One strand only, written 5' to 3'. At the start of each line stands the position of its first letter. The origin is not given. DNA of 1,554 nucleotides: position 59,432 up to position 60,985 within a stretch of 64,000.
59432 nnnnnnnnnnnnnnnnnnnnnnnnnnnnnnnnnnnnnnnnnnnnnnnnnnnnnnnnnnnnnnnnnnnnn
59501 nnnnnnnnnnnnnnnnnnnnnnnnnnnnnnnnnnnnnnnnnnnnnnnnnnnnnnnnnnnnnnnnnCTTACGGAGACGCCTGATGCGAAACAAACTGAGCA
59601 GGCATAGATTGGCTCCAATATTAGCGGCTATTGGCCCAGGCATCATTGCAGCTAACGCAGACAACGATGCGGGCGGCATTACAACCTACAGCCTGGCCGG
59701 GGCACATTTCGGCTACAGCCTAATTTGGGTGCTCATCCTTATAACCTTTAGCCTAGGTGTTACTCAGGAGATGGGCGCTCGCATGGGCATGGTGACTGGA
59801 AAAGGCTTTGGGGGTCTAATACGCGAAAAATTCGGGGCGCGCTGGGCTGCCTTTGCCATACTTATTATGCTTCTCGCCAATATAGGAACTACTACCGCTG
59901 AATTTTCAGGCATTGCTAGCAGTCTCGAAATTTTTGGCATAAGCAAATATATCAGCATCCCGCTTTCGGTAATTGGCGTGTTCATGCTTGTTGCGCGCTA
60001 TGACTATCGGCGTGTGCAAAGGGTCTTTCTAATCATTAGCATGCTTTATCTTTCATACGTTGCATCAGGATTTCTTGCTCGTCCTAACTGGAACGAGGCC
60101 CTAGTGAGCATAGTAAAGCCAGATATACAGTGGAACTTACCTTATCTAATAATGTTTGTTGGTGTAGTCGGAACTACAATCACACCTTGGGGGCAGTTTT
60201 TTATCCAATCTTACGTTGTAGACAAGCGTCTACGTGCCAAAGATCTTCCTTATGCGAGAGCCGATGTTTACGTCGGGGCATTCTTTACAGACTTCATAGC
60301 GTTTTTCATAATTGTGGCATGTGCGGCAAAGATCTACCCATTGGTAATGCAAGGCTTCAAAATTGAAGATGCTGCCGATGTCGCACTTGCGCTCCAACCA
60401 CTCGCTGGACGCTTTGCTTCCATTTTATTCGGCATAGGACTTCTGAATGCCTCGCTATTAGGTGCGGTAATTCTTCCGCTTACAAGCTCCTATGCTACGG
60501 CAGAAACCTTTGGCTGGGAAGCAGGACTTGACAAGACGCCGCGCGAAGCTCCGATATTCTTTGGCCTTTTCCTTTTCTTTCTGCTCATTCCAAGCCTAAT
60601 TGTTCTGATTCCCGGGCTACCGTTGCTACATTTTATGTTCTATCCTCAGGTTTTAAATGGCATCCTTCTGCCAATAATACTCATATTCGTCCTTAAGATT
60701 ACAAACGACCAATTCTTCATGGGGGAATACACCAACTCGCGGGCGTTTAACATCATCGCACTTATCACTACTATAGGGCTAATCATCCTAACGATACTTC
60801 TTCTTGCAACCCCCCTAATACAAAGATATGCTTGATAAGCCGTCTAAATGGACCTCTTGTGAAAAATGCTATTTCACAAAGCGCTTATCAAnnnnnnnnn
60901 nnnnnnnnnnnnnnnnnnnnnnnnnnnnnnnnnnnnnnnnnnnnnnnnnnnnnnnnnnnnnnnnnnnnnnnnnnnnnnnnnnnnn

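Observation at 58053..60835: Split cytosolic MgtE sensor domain protein paired with an NRAMP transporter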

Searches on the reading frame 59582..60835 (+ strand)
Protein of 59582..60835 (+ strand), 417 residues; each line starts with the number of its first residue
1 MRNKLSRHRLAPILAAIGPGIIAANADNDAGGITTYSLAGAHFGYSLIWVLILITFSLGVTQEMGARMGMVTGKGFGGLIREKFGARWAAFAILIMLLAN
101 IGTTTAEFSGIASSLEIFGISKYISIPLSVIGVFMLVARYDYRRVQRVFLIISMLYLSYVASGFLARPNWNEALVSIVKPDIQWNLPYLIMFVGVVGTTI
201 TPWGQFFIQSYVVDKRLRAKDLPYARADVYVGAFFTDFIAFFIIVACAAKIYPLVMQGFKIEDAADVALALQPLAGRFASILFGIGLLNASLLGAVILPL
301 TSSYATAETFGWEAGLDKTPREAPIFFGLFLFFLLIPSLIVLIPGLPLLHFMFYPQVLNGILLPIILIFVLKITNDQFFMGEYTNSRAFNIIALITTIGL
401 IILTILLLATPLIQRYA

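Call 3: search_protein_families(library=pfam, proteins=[window:59582-60835:+], max_evalue=0.01)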
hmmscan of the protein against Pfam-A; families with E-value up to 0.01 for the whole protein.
window:59582-60835:+ (417 aa): 2 families
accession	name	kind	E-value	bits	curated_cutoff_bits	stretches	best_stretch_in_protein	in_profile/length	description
PF01566.24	Nramp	-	1.1e-86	291.6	29.8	1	33-387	1-357/357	Natural resistance-associated macrophage protein-like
PF04791.21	LMBR1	-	0.0041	16.5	31.9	1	296-407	101-179/510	LMBR1-like membrane protein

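Call 4: search_protein_families(library=ncbifam, proteins=[window:59582-60835:+], max_evalue=0.01)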
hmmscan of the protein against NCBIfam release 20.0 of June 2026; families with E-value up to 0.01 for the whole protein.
window:59582-60835:+ (417 aa): 3 families
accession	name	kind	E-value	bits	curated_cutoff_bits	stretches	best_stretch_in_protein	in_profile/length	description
NF001923.0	PRK00701.1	subfamily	8.3e-36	123.6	430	1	7-410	27-434/439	Mn(2+) uptake NRAMP transporter MntH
TIGR01197.1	nramp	subfamily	1.7e-19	70.4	272.5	1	14-230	4-226/390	metal ion transporter, metal ion (Mn2+/Fe2+) transporter (Nramp) family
NF037982.1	Nramp_1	equivalog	9.9e-15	54.6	50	1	18-201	1-194/404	Nramp family divalent metal transporter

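Call 6: search_solved_structures(query=window:59582-60835:+, max_evalue=0.001, show_alignments=2)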
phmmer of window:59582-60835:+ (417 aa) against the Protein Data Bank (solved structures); distinct sequences matched with E-value up to 0.001: 21.
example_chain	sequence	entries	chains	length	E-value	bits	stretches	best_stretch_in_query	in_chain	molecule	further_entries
7qia_A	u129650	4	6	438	1.4e-107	363.4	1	10-409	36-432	Divalent metal cation transporter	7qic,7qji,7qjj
10ky_A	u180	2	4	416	6.9e-23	84.5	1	14-408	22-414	Divalent metal cation transporter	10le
5kte_A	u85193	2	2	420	2.3e-17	66.3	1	12-405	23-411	Divalent metal cation transporter MntH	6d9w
8e6i_A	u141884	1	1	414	5.7e-17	65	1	12-405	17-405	Divalent metal cation transporter MntH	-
8e5s_A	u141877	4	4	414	7.6e-17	64.6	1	12-405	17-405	Divalent metal cation transporter MntH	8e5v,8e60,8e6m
8e6h_A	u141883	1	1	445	1e-16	64.2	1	12-405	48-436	Divalent metal cation transporter MntH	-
8e6n_A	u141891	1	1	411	2.6e-16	62.9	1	10-405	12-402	Divalent metal cation transporter MntH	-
6c3i_A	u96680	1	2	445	4.1e-16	62.2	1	12-405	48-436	Divalent metal cation transporter MntH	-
6d91_A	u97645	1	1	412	4.3e-16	62.1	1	12-405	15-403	Divalent metal cation transporter MntH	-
8e6l_A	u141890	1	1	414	1.3e-15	60.6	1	12-405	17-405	Divalent metal cation transporter MntH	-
5m95_A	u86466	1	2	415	2.1e-13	53.3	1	29-407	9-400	Divalent metal cation transporter MntH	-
5m94_A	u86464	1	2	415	2.2e-13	53.2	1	29-407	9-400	Divalent metal cation transporter MntH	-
7phq_B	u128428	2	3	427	2.7e-13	52.9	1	29-407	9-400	Divalent metal cation transporter MntH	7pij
9f6n_A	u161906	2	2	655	1.2e-11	47.5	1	13-278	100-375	Natural resistance-associated macrophage protein 2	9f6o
6tl2_A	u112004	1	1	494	1.3e-10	44.1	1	13-213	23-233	Divalent metal cation transporter MntH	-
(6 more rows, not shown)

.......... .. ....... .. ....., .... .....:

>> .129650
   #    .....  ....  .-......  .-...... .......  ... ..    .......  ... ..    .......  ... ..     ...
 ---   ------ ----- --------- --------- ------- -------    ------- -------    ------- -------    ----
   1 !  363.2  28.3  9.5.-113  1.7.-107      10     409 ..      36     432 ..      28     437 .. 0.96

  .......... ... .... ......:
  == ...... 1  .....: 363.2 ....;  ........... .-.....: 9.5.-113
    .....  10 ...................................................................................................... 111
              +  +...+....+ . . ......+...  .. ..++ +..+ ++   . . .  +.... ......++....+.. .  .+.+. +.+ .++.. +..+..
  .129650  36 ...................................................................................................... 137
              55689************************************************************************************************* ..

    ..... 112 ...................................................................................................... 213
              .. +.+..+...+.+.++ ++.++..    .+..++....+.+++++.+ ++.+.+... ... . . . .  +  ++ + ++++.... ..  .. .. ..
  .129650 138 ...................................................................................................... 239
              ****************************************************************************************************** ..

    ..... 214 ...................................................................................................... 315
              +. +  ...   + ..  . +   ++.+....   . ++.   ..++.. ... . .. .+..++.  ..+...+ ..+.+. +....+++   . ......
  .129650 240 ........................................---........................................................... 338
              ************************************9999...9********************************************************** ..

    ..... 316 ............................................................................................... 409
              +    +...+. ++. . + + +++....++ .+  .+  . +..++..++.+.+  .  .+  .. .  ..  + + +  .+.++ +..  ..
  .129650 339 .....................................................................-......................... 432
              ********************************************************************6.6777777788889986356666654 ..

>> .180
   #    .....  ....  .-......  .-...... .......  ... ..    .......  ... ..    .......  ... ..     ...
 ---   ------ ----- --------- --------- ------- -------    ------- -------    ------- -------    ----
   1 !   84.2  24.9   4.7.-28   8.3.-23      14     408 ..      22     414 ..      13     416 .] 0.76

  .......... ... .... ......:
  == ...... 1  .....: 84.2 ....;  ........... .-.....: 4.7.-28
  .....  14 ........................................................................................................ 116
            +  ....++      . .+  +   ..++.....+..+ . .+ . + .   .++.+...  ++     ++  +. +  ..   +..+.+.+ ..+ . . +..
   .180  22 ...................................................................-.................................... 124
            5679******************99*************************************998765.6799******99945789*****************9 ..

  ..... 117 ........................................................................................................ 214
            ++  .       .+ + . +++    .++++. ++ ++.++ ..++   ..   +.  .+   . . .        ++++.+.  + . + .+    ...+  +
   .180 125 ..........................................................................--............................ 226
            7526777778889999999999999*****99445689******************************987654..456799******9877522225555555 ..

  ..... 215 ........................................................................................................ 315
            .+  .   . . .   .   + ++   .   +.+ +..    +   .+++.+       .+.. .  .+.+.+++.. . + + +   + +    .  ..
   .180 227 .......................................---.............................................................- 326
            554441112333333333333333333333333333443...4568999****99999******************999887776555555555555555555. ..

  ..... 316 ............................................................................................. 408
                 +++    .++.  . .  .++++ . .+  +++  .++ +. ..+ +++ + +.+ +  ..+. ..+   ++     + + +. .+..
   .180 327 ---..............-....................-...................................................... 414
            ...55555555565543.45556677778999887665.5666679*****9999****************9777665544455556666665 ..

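Call 87: search_dna_similar(query=window:59582-60832:+, collection=plasmids, mode=protein, max_evalue=1e-30, max_rows=15)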
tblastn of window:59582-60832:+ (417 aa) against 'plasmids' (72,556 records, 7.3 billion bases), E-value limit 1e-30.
Records with a match: 194; places in all: 195; records where one place covers at least 80% of the query: 167.
Best place of each record, by identity: <60% 194.
By first word of the organism name: Ralstonia 135; Burkholderia 13; Rhodococcus 5; Haloarcula 5; Streptomyces 4; Paraburkholderia 4; Alicyclobacillus 3; Streptantibioticus 2; Methylobacterium 2; Haladaptatus 2; and 18 more.
By predicted mobility (MOB-suite, as given by PLSDB): mobilizable 117; non-mobilizable 69; conjugative 8.
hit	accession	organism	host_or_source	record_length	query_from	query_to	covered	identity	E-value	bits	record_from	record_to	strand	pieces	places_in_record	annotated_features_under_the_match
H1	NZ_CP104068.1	Alicyclobacillus fastidiosus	cell culture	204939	25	387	87%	45.5%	2e-79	274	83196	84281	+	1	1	Nramp family divalent metal transporter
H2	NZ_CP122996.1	Mycolicibacterium aubagnense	wall sediment of Poderosa mine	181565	27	390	87%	36.6%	2e-43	169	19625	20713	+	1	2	NRAMP family divalent metal transporter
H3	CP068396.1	Serratia marcescens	Homo sapiens,blood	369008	26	386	87%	36.8%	4e-46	177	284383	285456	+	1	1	divalent metal cation transporter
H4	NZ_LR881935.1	Citrobacter freundii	activated sludge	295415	26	386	87%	36.8%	4e-46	177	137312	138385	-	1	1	divalent metal cation transporter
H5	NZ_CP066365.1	Pseudarthrobacter defluvii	cell culture,sediment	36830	27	390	87%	36.0%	2e-40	160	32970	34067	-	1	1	NRAMP family divalent metal transporter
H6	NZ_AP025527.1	Mycobacterium sp. 20KCMC460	Homo sapiens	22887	27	390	87%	35.8%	2e-41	164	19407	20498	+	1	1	NRAMP family divalent metal transporter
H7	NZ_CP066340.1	Alicyclobacillus sp. SO9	-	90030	26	390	82%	37.3%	2e-34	173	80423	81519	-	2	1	none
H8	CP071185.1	Alicyclobacillus curvatus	water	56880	27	390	87%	34.7%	5e-39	156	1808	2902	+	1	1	divalent metal cation transporter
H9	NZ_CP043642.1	Leifsonia shinshuensis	pure culture,soil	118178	27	390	87%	34.6%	2e-39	157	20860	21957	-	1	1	Nramp family divalent metal transporter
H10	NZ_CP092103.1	Rhodococcus qingshengii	soil,petroleum-contaminated soil, ...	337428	27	390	87%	34.4%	3e-39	157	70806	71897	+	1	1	Nramp family divalent metal transporter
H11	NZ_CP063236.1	Rhodococcus qingshengii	soil,Saratov Oil Refinery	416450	27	390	87%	34.4%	3e-39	157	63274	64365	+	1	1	Nramp family divalent metal transporter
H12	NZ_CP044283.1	Rhodococcus erythropolis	soil,rubber production plant territory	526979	27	390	87%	34.4%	3e-39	157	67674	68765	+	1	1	Nramp family divalent metal transporter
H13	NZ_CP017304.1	Rhodococcus sp. YL-1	pure culture,soil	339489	27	390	87%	34.2%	5e-39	156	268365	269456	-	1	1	Nramp family divalent metal transporter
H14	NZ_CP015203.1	Rhodococcus sp. 008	Skate,bacterial culture,renal tissue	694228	27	390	87%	34.2%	5e-39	156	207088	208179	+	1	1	Nramp family divalent metal transporter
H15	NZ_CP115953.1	Ralstonia solanacearum CFBP2957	Solanum lycopersicum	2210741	27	390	87%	34.1%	3e-40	160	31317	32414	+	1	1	none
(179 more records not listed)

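Call 88: get_annotated_region(hit=H1, flank=3500)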
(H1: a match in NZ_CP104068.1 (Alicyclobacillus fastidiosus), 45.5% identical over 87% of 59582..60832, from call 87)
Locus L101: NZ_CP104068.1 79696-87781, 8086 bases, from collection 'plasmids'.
description: Alicyclobacillus fastidiosus strain DSM 17978 plasmid unnamed1, complete sequence
organism: Alicyclobacillus fastidiosus (NCBI taxid 392011)
taxonomy: Bacteria; Bacillota; Bacilli; Bacillales; Alicyclobacillaceae; Alicyclobacillus; Alicyclobacillus fastidiosus
host: -; source: cell culture; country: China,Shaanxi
typing (MOB-suite, as given by PLSDB): non-mobilizable
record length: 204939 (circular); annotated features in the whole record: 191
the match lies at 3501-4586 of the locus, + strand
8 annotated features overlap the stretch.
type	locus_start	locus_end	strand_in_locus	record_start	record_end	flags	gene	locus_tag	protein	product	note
CDS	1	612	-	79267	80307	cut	-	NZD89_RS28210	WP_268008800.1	hypothetical protein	-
CDS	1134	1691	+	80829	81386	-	-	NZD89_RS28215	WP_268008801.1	recombinase family protein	GO:0006310 - DNA recombination [Evidence IEA]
CDS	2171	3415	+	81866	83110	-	-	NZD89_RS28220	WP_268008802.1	CBS domain-containing protein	-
CDS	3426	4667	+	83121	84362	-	-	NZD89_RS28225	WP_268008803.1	Nramp family divalent metal transporter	GO:0055085 - transmembrane transport [Evidence IEA]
CDS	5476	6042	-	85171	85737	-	-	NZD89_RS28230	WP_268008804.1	transposase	GO:0006313 - DNA transposition [Evidence IEA]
CDS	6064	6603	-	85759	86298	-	-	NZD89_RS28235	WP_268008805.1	transposase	GO:0006313 - DNA transposition [Evidence IEA]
CDS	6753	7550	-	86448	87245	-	-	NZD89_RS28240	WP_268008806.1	fumarylacetoacetate hydrolase family protein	-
CDS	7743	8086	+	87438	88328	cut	-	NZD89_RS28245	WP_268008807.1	LysR family transcriptional regulator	-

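Call 89: get_annotated_region(hit=H10, flank=3000)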
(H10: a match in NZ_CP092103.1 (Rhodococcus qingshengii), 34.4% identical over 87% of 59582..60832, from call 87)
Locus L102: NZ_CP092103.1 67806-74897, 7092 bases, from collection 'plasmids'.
description: Rhodococcus qingshengii strain F2-2 plasmid pLP337
organism: Rhodococcus qingshengii (NCBI taxid 334542)
taxonomy: Bacteria; Actinomycetota; Actinomycetes; Mycobacteriales; Nocardiaceae; Rhodococcus; Rhodococcus qingshengii
host: -; source: soil,petroleum-contaminated soil, Western Siberia; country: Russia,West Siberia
typing (MOB-suite, as given by PLSDB): non-mobilizable
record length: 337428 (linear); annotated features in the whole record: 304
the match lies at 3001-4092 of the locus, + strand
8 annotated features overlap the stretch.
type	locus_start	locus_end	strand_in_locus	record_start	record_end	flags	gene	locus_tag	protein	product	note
CDS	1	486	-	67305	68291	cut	ccsB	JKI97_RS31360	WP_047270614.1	c-type cytochrome biogenesis protein CcsB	GO:0017004 - cytochrome complex assembly [Evidence IEA]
CDS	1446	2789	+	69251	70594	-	-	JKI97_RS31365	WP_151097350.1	CBS domain-containing protein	-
CDS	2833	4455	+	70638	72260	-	-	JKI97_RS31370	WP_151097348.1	Nramp family divalent metal transporter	GO:0055085 - transmembrane transport [Evidence IEA]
CDS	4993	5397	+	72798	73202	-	-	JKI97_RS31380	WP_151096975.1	MerR family transcriptional regulator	GO:0006355 - regulation of DNA-templated transcription [Evidence IEA]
CDS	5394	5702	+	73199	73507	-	-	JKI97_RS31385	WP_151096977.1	alkylmercury lyase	-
CDS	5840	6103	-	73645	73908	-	-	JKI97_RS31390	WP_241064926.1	DUF4229 domain-containing protein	-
CDS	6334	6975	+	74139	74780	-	-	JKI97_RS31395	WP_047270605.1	TlpA disulfide reductase family protein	-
CDS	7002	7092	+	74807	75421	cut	-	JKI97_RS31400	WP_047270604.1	TlpA disulfide reductase family protein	-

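Call 90: search_protein_families(library=pfam, proteins=[L101:2171-3415:+, L102:1446-2789:+], max_evalue=0.001)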
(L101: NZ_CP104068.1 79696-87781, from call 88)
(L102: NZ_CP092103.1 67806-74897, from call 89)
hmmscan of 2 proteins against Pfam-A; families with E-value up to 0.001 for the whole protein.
L101:2171-3415:+ (414 aa): 4 families
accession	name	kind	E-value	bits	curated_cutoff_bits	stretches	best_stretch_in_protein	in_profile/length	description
PF03448.22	MgtE_N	-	3.2e-28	98.7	25.9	1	186-287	1-102/102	MgtE intracellular N domain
PF00571.33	CBS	-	1.1e-18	67.7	24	2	354-408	2-56/57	CBS domain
PF05239.21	PRC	-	1.7e-10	41.2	21.2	1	5-59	2-58/78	PRC-barrel domain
PF14841.11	FliG_M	-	9e-07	29.5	25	0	206-240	19-53/76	FliG middle domain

L102:1446-2789:+ (447 aa): 3 families
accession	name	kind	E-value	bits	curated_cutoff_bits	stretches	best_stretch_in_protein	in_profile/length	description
PF03448.22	MgtE_N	-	4.6e-19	69.3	25.9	1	185-286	1-100/102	MgtE intracellular N domain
PF00571.33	CBS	-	2.6e-15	56.9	24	1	357-408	3-54/57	CBS domain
PF05239.21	PRC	-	9.3e-05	22.8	21.2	1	14-85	3-75/78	PRC-barrel domain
